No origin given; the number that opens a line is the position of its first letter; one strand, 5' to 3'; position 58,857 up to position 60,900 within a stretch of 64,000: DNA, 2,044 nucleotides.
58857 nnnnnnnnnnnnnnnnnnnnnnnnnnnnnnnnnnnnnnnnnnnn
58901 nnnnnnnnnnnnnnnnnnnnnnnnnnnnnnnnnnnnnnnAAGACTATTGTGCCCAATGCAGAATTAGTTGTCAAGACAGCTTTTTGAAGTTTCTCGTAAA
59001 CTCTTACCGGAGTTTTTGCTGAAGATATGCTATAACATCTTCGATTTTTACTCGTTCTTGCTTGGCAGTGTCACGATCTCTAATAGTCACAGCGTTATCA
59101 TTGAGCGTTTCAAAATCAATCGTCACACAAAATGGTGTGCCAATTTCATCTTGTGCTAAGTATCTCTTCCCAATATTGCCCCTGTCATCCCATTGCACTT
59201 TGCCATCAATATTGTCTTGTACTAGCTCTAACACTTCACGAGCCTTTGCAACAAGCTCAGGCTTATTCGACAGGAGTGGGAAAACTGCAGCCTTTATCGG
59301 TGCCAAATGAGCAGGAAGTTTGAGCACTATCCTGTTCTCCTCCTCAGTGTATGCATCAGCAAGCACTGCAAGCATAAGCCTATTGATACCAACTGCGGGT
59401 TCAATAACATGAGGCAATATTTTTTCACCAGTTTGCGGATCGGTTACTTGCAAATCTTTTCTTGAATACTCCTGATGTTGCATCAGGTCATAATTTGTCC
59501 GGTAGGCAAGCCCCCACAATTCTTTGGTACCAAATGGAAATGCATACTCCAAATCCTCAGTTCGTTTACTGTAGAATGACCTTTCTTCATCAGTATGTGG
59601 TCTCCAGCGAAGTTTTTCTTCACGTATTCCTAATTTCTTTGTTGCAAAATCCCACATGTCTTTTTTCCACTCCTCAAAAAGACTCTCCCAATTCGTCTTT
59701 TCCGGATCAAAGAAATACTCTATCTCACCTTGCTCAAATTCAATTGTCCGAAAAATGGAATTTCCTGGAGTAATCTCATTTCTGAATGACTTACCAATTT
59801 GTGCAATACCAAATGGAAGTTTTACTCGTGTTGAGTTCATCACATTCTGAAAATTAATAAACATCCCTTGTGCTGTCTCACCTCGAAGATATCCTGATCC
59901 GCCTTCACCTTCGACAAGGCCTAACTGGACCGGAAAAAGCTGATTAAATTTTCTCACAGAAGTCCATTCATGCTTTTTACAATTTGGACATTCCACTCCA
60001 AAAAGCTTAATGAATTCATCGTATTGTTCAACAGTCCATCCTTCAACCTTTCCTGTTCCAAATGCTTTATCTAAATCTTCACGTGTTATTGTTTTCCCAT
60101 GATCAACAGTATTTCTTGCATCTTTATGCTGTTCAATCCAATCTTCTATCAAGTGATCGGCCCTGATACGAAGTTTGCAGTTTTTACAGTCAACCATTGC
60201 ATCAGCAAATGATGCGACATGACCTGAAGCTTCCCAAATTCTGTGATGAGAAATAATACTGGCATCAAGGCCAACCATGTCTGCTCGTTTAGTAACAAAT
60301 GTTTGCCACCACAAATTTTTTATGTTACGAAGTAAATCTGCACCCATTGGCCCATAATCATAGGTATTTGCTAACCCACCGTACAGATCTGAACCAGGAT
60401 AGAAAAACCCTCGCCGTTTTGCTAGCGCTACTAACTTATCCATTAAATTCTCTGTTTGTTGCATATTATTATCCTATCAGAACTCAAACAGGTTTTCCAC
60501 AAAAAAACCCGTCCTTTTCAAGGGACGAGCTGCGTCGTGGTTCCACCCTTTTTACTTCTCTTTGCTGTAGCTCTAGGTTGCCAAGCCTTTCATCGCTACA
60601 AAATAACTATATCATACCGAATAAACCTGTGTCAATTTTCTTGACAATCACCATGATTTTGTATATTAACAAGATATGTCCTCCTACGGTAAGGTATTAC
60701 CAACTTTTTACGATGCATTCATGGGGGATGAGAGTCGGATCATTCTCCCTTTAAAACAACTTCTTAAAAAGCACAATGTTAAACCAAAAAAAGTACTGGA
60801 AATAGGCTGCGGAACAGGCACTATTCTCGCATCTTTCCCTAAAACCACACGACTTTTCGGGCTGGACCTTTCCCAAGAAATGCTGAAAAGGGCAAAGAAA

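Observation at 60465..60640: Minimal glycine T-box leader upstream of glyS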

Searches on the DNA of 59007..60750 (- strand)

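Call 4: search_rna_families(source=window, start=60400, end=60750, threshold=evalue, max_evalue=10, show_alignments=5)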
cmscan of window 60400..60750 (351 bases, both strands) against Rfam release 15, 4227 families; matches with E-value up to 10: 6.
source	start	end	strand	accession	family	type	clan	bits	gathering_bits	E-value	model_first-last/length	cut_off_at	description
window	60518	60666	-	RF00230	T-box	Cis-reg; leader;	-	26.7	93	0.00032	1-219/219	no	T-box leader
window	60674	60706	-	RF02519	ToxI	Gene; antitoxin;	-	17.1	50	1.3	1-34/34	no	ToxI antitoxin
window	60427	60509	-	RF00526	snoMe28S-U3344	Gene; snRNA; snoRNA; CD-box;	-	15.6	50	7.1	1-83/83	no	Small nucleolar RNA Me28S-U3344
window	60405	60473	+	RF01515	Afu_514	Gene; snRNA; snoRNA; CD-box;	-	11.5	39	9.6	41-106/106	no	A. fumigatus snoRNA Afu_514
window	60443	60531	-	RF00619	U6atac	Gene; snRNA; splicing;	CL00009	9.9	33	4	26-126/126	no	U6atac minor spliceosomal RNA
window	60473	60569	-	RF01412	BsrG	Gene; sRNA;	-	9.3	55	6.8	1-259/259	no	BsrG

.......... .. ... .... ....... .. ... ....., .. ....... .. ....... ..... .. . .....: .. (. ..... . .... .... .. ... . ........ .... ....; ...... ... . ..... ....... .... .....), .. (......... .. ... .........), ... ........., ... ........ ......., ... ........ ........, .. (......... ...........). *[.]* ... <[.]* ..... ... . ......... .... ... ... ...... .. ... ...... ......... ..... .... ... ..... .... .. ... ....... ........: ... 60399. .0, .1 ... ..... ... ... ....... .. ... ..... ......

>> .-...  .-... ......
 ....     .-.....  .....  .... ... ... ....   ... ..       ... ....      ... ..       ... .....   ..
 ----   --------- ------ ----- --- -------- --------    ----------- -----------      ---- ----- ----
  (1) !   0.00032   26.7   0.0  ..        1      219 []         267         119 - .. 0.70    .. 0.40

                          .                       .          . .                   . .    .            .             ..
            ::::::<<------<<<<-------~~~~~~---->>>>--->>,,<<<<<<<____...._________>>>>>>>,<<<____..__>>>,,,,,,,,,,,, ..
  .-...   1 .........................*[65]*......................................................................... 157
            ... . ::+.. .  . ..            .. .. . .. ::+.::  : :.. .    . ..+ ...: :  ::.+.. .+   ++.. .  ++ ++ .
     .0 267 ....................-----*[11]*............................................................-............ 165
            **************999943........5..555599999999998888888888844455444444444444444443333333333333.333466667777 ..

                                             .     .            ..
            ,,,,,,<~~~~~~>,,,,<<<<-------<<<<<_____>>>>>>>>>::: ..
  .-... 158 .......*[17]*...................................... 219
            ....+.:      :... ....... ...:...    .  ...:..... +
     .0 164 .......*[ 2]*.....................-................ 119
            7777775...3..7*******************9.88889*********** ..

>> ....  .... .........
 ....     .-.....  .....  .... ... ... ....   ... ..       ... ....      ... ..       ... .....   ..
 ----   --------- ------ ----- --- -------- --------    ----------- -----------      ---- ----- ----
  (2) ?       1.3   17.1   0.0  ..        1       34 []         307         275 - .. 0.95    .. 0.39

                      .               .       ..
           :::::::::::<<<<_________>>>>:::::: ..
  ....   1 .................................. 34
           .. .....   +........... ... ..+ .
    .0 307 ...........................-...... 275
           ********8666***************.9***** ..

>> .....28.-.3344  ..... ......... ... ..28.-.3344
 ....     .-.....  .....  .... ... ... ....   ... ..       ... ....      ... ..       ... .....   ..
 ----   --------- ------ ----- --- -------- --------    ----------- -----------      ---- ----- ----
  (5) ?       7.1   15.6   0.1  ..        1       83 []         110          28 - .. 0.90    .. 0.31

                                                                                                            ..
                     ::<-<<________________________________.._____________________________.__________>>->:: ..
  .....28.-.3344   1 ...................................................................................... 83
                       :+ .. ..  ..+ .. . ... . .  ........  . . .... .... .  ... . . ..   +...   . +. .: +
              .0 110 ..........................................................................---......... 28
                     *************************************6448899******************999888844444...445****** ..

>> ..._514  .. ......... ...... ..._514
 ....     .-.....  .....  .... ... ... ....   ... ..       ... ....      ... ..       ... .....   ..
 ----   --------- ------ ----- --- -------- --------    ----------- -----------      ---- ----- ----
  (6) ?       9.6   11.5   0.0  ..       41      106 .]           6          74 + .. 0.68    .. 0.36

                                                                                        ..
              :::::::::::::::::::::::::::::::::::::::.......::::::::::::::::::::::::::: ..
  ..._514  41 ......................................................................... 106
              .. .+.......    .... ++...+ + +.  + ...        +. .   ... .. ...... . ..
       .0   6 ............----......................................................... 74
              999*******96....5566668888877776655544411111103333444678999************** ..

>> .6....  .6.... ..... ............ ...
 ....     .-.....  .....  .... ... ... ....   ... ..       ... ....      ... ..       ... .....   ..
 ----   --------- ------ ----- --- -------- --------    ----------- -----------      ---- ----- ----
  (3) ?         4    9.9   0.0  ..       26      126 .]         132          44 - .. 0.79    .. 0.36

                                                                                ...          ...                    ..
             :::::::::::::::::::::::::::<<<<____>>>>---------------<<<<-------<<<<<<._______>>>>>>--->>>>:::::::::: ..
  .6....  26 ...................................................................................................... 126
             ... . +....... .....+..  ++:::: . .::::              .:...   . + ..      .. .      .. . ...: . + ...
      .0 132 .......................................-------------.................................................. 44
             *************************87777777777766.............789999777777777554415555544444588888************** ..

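Call 24: search_rna_families(sources=[L090, L114, L122, L020, L001, L002, L083, L088, L177, L110], threshold=evalue, max_evalue=0.001)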
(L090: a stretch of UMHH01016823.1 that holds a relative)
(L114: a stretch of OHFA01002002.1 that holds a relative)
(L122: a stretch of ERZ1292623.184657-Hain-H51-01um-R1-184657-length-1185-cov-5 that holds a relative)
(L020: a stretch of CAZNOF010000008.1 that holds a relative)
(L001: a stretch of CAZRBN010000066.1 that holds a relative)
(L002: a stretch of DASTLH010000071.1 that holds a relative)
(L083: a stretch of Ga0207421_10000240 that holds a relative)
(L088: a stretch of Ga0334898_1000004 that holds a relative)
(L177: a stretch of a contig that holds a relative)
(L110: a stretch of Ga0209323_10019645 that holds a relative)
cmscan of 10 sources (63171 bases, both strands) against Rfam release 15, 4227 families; matches with E-value up to 0.001: 11.
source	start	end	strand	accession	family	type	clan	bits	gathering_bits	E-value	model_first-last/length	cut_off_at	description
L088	6833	7130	-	RF00230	T-box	Cis-reg; leader;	-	113.4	93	2.7e-24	1-219/219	no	T-box leader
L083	7279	7570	-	RF00230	T-box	Cis-reg; leader;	-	109.8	93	2.2e-23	1-219/219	no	T-box leader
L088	6889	6960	-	RF00005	tRNA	Gene; tRNA;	CL00001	67.7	29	1.3e-12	1-71/71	no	tRNA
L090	353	424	+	RF00005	tRNA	Gene; tRNA;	CL00001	67.6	29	1.4e-12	1-71/71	no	tRNA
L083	7326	7400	-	RF00023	tmRNA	Gene;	CL00001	44.4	47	2.3e-14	1-374/374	no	transfer-messenger RNA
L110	3543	3655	-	RF00230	T-box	Cis-reg; leader;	-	43.4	93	2.8e-06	1-219/219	no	T-box leader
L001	2782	2928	+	RF00230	T-box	Cis-reg; leader;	-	43.2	93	3.3e-06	1-219/219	no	T-box leader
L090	1054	1159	+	RF00230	T-box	Cis-reg; leader;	-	39.9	93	2.2e-05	1-219/219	no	T-box leader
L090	353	425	-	RF04354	Plastid-ycf2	Cis-reg;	-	38.6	65.7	0.00015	1-75/75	no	Plastid-ycf2 5UTR RNA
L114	1279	1399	-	RF00230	T-box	Cis-reg; leader;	-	38.3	93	5.9e-05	1-219/219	no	T-box leader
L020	2649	2949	+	RF00230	T-box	Cis-reg; leader;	-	34.3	93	0.00063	1-219/219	no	T-box leader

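Call 42: build_rna_model(alignment_id=A3, structure=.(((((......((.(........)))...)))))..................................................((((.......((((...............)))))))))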
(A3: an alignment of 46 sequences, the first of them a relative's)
Model R1 built from alignment A3 (46 sequences, 123 columns); structure: as given.
model positions 106; base pairs 16; branch points 1; effective number of sequences 3.31; information 0.59 bits per position. Calibrated on 0.2 Mb of random sequence (short: E-values are rough).
structure used (alignment columns):
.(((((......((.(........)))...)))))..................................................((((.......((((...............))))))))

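Call 43: search_with_rna_model(model_id=R1, source=window, max_evalue=10, show_alignments=3)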
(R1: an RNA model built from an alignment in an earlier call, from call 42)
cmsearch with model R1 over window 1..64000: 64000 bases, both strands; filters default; matches with E-value up to 10: 2.
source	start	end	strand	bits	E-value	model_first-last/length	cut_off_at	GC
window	60521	60600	-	68.8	1.4e-18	1-106/106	no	0.51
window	12871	12959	-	8.6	0.49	1-106/106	no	0.33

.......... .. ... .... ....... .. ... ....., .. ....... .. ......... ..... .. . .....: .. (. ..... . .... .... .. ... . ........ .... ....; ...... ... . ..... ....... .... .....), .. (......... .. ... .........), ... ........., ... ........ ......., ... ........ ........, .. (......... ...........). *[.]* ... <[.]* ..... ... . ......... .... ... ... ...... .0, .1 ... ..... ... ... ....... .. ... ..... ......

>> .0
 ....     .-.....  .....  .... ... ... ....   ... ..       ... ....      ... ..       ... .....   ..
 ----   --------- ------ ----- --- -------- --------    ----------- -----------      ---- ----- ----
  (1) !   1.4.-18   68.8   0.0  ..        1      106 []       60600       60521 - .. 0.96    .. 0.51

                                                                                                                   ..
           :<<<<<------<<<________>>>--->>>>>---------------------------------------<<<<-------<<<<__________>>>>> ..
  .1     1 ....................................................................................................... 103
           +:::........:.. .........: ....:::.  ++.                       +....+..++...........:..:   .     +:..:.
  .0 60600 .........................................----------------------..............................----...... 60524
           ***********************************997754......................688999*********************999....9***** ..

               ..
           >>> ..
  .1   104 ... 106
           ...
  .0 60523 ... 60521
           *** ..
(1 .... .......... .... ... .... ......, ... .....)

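Call 44: search_with_rna_model(model_id=R1, sources=[L001, L002, L003, L004, L005, L006, L007, L008, L009, L010, L011, L012, L013, L014, L015, L016, L017, L018, L019, L020, L021, L022, L023, L024, L025, L026, L027, L028, L029, L030, L031, L032, L033, L034, L035, L036, L037, L038, L039, L040, L041, L042, L043, L044, L045, L046, L047, L048, L049, L050, L051, L052, L053, L054, L055, L056, L057, L058, L059, L060, L061, L062, L063, L064, L065, L066, L067, L068, L069, L070, L071, L072, L073, L074, L075, L076, L077], max_evalue=1)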
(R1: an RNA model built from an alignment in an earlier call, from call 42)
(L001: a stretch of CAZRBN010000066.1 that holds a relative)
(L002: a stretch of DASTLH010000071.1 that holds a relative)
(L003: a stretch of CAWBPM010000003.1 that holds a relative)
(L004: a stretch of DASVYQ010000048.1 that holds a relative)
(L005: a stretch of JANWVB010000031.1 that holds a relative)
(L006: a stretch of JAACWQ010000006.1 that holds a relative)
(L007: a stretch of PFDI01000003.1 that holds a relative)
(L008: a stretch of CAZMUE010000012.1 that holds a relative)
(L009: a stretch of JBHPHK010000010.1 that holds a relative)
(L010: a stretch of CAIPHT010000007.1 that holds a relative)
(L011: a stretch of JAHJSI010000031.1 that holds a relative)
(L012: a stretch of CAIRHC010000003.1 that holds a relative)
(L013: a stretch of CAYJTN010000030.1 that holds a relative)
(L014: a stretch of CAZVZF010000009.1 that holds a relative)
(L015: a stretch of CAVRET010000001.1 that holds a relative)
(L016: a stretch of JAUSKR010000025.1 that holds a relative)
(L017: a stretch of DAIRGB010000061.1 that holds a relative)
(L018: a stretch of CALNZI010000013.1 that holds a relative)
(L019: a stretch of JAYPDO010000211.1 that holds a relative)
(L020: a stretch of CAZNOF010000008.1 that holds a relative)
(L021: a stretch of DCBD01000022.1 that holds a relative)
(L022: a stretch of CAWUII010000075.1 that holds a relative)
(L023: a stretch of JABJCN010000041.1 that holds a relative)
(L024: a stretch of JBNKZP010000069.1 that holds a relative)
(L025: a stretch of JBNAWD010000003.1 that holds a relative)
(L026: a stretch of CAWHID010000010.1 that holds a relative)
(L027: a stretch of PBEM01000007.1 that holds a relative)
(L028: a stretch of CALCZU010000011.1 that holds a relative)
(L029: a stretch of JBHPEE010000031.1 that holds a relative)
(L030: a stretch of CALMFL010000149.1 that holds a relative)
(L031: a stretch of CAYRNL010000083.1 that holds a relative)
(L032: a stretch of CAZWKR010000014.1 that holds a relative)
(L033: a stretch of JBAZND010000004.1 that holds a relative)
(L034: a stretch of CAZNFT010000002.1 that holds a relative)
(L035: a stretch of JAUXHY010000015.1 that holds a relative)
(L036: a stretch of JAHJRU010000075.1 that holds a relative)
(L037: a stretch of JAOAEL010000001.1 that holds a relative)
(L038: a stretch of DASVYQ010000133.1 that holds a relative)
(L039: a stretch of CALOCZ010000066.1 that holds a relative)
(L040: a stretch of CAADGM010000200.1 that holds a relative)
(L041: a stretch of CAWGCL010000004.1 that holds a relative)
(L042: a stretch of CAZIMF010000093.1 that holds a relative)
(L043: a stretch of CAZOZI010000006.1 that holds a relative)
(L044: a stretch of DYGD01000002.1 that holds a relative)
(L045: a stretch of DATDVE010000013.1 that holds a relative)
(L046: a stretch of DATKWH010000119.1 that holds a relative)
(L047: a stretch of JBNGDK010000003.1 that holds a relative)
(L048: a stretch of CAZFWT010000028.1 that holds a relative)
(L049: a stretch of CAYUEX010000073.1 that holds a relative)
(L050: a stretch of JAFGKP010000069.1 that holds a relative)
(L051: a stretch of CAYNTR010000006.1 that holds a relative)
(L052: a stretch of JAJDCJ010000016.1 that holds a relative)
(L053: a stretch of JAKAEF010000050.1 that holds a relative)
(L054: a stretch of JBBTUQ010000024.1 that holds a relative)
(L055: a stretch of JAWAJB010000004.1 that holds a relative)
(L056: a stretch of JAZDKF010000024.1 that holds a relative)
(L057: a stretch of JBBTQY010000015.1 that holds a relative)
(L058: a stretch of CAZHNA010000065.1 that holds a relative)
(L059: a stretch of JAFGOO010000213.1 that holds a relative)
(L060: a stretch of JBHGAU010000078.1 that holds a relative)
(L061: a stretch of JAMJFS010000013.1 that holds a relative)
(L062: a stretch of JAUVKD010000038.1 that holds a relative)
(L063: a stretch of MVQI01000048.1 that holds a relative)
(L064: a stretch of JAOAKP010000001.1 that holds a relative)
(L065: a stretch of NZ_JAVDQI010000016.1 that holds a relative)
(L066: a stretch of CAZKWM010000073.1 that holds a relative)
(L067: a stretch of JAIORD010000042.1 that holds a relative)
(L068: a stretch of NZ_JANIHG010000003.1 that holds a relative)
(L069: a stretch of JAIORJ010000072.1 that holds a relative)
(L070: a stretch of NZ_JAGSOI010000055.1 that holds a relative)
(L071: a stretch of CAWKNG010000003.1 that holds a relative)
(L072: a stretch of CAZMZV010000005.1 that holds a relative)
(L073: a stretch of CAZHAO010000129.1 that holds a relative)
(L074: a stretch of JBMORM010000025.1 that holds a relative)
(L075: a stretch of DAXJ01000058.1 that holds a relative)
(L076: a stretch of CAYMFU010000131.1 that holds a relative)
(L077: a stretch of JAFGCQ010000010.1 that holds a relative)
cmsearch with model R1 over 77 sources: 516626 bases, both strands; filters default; matches with E-value up to 1: 5.
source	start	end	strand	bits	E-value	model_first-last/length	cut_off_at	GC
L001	2825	2925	+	77.2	3.9e-20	1-106/106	no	0.42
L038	2870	2951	+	73.3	5.7e-19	1-106/106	no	0.43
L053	2870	2951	+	72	1.4e-18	1-106/106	no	0.49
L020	2838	2946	+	69.7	6.1e-18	1-106/106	no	0.48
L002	2302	2382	+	67.7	2.3e-17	1-106/106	no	0.44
